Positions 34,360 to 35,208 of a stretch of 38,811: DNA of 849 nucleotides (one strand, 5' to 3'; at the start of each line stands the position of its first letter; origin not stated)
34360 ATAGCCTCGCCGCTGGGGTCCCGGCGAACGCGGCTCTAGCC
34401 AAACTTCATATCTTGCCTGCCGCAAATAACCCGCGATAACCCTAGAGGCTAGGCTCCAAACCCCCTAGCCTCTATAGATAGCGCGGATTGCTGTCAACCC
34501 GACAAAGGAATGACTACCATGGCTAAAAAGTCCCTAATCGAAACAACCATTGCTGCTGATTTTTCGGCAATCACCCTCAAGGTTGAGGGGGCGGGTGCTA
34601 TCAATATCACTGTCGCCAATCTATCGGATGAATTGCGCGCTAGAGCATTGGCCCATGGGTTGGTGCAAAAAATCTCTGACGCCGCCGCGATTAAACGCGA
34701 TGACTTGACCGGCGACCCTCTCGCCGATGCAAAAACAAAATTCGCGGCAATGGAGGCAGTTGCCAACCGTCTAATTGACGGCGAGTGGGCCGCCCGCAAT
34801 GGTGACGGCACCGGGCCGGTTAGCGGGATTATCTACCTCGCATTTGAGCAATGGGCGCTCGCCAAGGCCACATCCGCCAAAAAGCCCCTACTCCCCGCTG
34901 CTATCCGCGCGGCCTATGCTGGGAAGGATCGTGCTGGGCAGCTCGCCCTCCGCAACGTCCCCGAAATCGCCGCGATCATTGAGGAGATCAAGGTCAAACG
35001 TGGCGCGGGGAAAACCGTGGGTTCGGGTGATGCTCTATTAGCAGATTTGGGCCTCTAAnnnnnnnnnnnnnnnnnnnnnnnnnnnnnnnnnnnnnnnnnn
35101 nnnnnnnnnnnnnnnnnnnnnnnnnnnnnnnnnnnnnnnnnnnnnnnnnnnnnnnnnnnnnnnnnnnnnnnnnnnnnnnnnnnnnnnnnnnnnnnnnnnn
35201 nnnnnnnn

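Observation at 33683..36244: A 2.6-kb gene-poor divergent control region in an otherwise tightly packed genome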

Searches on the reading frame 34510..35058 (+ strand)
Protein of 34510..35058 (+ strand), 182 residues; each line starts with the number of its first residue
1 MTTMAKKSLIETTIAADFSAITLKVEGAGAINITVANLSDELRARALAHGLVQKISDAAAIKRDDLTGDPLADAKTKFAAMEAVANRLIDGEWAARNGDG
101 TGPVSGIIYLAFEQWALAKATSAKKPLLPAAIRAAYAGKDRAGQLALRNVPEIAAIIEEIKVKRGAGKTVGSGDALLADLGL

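Call 10: search_protein_families(library=phrogs, proteins=[window:34510-35058:+], max_evalue=0.01)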
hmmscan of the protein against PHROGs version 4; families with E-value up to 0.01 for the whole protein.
window:34510-35058:+ (182 aa): 0 families

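Call 11: search_protein_families(library=pfam, proteins=[window:34510-35058:+], max_evalue=0.01)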
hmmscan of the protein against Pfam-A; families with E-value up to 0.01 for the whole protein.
window:34510-35058:+ (182 aa): 0 families

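Call 20: find_encoding_contigs(protein=window:34510-35058:+, flank=10000, max_places=10)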
Protein window:34510-35058:+ (182 aa): no gene with exactly this product is on record in the collection.

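Call 33: find_homologous_proteins(query=window:34510-35058:+, max_evalue=0.001)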
Query window:34510-35058:+ (182 aa): 115 proteins with E <= 0.001 among 1876 candidates.
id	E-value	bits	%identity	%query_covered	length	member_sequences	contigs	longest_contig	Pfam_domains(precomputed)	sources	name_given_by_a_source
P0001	1.2e-103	362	100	98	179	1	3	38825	-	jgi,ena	-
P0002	8.1e-68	245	68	98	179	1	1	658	-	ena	-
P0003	2.8e-53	198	57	98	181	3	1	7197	-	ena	-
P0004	1.1e-52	196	57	98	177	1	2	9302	-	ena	-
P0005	4.7e-52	194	58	98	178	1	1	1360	-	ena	-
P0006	9.9e-52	193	56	98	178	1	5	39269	-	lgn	-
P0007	1.9e-51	192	59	98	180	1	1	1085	-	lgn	-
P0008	3.0e-50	188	57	98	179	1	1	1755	-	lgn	-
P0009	4.4e-50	188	60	98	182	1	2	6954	-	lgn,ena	-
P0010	8.8e-50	187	58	98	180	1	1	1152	-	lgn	-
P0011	4.9e-49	184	56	98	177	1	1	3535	-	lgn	-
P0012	2.0e-48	182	55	97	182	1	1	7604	-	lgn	-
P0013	2.3e-48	182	54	98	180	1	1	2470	-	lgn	-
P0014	6.6e-48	181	55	98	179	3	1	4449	-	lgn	-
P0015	8.0e-48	180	53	98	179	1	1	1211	-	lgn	-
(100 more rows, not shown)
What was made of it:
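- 34519..35058 (+): o179: a family-universal protein of unknown function. It lies on the plus strand here and on the minus strand (first early gene) in most relatives. 115 homologues (call 33).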

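Call 34: find_encoding_contigs(protein=P0001, flank=3000, max_places=6)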
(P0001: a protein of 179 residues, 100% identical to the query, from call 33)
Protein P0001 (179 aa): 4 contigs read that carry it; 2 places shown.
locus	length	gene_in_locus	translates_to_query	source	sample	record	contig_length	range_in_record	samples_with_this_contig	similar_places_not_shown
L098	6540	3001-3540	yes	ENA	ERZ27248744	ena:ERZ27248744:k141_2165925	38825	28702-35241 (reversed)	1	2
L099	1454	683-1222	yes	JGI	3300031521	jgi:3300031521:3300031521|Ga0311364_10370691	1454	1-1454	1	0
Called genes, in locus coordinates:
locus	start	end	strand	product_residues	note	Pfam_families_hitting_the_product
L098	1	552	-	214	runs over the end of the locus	-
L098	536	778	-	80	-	-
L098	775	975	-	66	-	-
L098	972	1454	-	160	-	-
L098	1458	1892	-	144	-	-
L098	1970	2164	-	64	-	-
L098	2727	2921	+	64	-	-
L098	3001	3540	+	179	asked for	-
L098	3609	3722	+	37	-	-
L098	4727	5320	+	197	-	-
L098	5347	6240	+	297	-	-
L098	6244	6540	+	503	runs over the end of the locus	PF03237:Terminase_6N (weak)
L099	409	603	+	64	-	-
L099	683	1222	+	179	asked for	-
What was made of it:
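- Checked: Nothing is called over the next 1004 nt up to the 197-aa gene at 36245 (call 34).
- No gene call in public copies (call 34).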

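Call 46: search_solved_structures(query=A2, max_evalue=1)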
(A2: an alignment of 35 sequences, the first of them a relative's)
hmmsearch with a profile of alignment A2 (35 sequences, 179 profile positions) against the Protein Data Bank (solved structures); distinct sequences matched with E-value up to 1: 0.

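Call 47: find_related_loci(query=A2, collection=viral_contigs, flank=6000)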
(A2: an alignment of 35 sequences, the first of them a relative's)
Query A2 (179 aa) in viral_contigs; peptide patterns used: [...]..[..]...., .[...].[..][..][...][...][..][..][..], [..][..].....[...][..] (x = any residue, [..] = any of these).
112 stretches matched a pattern; 24 encode a relative of the query (tblastn E <= 1e-3); 23 distinct loci.
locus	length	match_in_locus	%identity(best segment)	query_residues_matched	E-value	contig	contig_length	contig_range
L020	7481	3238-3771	55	1-179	7e-57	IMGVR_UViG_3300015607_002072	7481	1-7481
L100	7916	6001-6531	54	3-179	5e-53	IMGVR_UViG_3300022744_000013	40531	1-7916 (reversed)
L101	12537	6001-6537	52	1-179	3e-52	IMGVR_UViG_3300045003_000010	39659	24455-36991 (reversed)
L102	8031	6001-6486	55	1-162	3e-51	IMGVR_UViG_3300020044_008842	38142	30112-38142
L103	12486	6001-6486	56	1-163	1e-48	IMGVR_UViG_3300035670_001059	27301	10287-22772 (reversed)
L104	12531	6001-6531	49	1-179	9e-47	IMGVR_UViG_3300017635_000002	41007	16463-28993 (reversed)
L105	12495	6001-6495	49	6-177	4e-43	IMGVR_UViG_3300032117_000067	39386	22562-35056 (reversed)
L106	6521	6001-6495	49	6-177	4e-43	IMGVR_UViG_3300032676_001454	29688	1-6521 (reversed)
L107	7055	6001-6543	49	1-179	1e-39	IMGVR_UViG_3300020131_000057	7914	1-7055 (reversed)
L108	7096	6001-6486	51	1-169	2e-39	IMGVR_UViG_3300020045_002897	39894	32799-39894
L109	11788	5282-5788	40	1-177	2e-33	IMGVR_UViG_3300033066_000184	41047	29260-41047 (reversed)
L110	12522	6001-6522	55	1-167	7e-50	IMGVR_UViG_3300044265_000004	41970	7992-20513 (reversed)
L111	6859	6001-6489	44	1-176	3e-32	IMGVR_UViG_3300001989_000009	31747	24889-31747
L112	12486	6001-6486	32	10-179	2e-21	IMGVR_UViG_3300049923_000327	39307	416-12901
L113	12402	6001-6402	38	16-158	4e-19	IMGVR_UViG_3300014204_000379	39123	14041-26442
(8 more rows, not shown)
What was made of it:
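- Several contigs carrying o179 also end between o179 and TerS (call 47).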

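Call 55: predict_structure(alignment_id=A2)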
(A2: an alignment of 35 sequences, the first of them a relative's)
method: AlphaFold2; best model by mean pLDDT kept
length: 179 residues; sequences in the alignment: 35
mean_pLDDT: 82.0   pTM: 0.47
mean pLDDT of the five models: 82.0, 81.9, 79.2, 78.6, 78.0
residues with pLDDT >= 90: 98; 70-90: 46; 50-70: 8; < 50: 27
segments of 3 or more residues with pLDDT < 50: 92-101, 164-179
pLDDT, mean of each block of 10 residues (from residue 1): 77 89 96 94 92 87 94 92 81 42 83 96 92 86 92 90 49 40
secondary structure, 60 per line:
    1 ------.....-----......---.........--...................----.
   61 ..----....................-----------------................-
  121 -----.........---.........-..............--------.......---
elements in order: E7-11 E17-22 E26-31 H37-55 H67-86 H104-119 H126-134 H138-146 H148-161 H170-176

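Call 58: fold_search(model_id=the predicted structure, library=pdb)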
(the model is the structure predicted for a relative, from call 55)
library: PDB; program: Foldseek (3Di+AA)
matches with E <= 10: 214; with E <= 0.001: 0
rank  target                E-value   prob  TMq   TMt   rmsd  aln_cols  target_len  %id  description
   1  8ram_M                2.7e-01  0.80  0.14  0.35   9.8        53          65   15  Structure of Sen1 bound RNA Polymerase II pre-termination complex (released 2024-10-30)
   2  8if6_B                4.1e-01  0.16  0.22  0.22  16.9       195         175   13  Conformational Dynamics of the D53-D3-D14 Complex in Strigolactone Signaling (released 2023-07-12)
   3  5cq9_A                6.5e-01  0.12  0.20  0.14  21.5       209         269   12  Crystal structure of SopD2, a type III secreted virulence effector from Salmonella enterica (released 2015-09-09)
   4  5eur_A                8.2e-01  0.13  0.15  0.22  14.4       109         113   13  Hypothetical protein SF216 from shigella flexneri 5a M90T (released 2016-11-23)
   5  3hw2_A                1.0e+00  0.15  0.28  0.18  22.0       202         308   11  Crystal structure of the SifA-SKIP(PH) complex (released 2009-11-03)
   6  8p2f_K                1.2e+00  0.16  0.14  0.14  14.5        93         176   13  Staphylococcus aureus 70S ribosome with elongation factor G locked with fusidic acid cyclopentane in post-translocatio (released 2024-05-01)
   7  5dkt                  1.2e+00  0.04  0.14  0.07  19.6       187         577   13  N-terminal His tagged apPOL exonuclease mutant (released 2016-08-10)
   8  5eur_C                1.2e+00  0.10  0.14  0.21  14.0       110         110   14  Hypothetical protein SF216 from shigella flexneri 5a M90T (released 2016-11-23)
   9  4lid_B                1.3e+00  0.09  0.13  0.22  14.6        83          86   16  A100, A DNA binding scaffold from Sulfolobus spindle-shape virus 1 (released 2014-09-24)
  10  7mwq_A                1.4e+00  0.06  0.18  0.17  16.7       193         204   19  Structure of De Novo designed beta sheet heterodimer LHD29A53/B53 (released 2022-01-19)
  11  3f3f_G                1.4e+00  0.06  0.16  0.08  21.2       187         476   16  Crystal structure of the nucleoporin pair Nup85-Seh1, space group P21 (released 2009-04-07)
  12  3f3f_C                1.6e+00  0.08  0.15  0.08  15.6       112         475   14  Crystal structure of the nucleoporin pair Nup85-Seh1, space group P21 (released 2009-04-07)
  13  5eur_B                1.6e+00  0.04  0.11  0.17  17.6       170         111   10  Hypothetical protein SF216 from shigella flexneri 5a M90T (released 2016-11-23)
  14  8i02_A                1.6e+00  0.14  0.18  0.05  11.7        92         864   15  Cryo-EM structure of the SIN3S complex from S. pombe (released 2023-05-03)
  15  2exn_MODEL_1_A        1.7e+00  0.69  0.15  0.21   2.8        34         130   15  Solution structure for the protein coded by gene locus BB0938 of Bordetella bronchiseptica. Northeast Structur (released 2005-11-15)
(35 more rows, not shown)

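Call 63: fold_search(model_id=the predicted structure, library=viral)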
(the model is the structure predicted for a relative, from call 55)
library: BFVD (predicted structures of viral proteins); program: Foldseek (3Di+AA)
matches with E <= 10: 658; with E <= 0.001: 3
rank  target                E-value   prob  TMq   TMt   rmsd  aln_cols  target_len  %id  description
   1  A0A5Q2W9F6            2.2e-04  1.00  0.35  0.36  10.9       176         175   17  (no name in the UniProt tables at hand)
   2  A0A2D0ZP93            2.3e-04  1.00  0.29  0.29  18.2       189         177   19  (no name in the UniProt tables at hand)
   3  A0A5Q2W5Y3            9.9e-04  1.00  0.31  0.31  17.5       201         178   14  (no name in the UniProt tables at hand)
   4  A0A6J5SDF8            9.4e-03  1.00  0.37  0.52   6.8       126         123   21  Uncharacterized protein [uncultured Caudovirales phage]
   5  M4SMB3                1.4e-01  0.33  0.13  0.24  15.3       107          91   11  (no name in the UniProt tables at hand)
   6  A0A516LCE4            1.5e-01  0.95  0.16  0.23   9.1        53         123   17  (no name in the UniProt tables at hand)
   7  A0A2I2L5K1            3.2e-01  0.13  0.15  0.18  18.4       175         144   11  Uncharacterized protein [Orpheovirus IHUMI-LCC2]
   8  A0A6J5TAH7            3.6e-01  0.60  0.21  0.39   7.8        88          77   15  Uncharacterized protein [uncultured Caudovirales phage]
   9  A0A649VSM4            3.6e-01  0.13  0.15  0.16  18.8       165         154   12  Uncharacterized protein [Gordonia phage Stormageddon]
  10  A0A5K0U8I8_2          3.6e-01  0.09  0.14  0.05  16.4       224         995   12  Kinesin motor domain-containing protein [Yasminevirus sp. GU-2018]
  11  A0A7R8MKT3            3.8e-01  0.66  0.16  0.43   6.9        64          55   12  Uncharacterized protein [Klebsiella phage vB_KppS-Storm]
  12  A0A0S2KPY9            3.8e-01  0.12  0.15  0.18  15.3       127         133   19  RNA-directed RNA polymerase (Fragment) [Wallemia sebi nya-like virus]
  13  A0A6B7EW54            4.1e-01  0.09  0.15  0.10  17.4       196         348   11  (no name in the UniProt tables at hand)
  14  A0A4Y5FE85            4.1e-01  0.08  0.13  0.13  20.4       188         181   10  (no name in the UniProt tables at hand)
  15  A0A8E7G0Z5            4.3e-01  0.21  0.15  0.13  14.1       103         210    8  (no name in the UniProt tables at hand)
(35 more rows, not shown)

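Call 86: search_protein_families(library=phrogs, alignment_id=A2, max_evalue=0.01)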
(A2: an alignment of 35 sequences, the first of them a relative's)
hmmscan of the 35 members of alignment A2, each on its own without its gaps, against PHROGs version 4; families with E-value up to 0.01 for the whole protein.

A. member 1, P0001 (179 aa): 0 families

B. families by the number of members that match (of 35 scanned): 4 families
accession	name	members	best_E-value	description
phrog_28928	-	20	7.1e-07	-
phrog_938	-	1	7e-05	endolysin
phrog_20473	-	1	0.003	-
phrog_37298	-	1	0.0084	-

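Call 87: search_protein_families(library=pfam, alignment_id=A2, max_evalue=0.05)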
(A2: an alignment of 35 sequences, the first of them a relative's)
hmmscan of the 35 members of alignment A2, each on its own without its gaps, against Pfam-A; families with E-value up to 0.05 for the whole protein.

A. member 1, P0001 (179 aa): 0 families

B. families by the number of members that match (of 35 scanned): 6 families
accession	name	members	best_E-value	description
PF03592.21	Terminase_2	1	0.0019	Terminase small subunit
PF08354.15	Fas1-AflB-like_hel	1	0.026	Fatty acid synthase subunit beta/Fas1-like, helical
PF21265.3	SBB_T7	1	0.029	Single-stranded DNA-binding protein, Bacteriophage T7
PF18565.7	Glyco_hydro2_C5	1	0.038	Glycoside hydrolase family 2 C-terminal domain 5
PF21585.2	A-ATP_synth_H_N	1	0.039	Archaeal A-ATP synthase, subunit H, N-terminal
PF06266.17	HrpF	1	0.047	HrpF protein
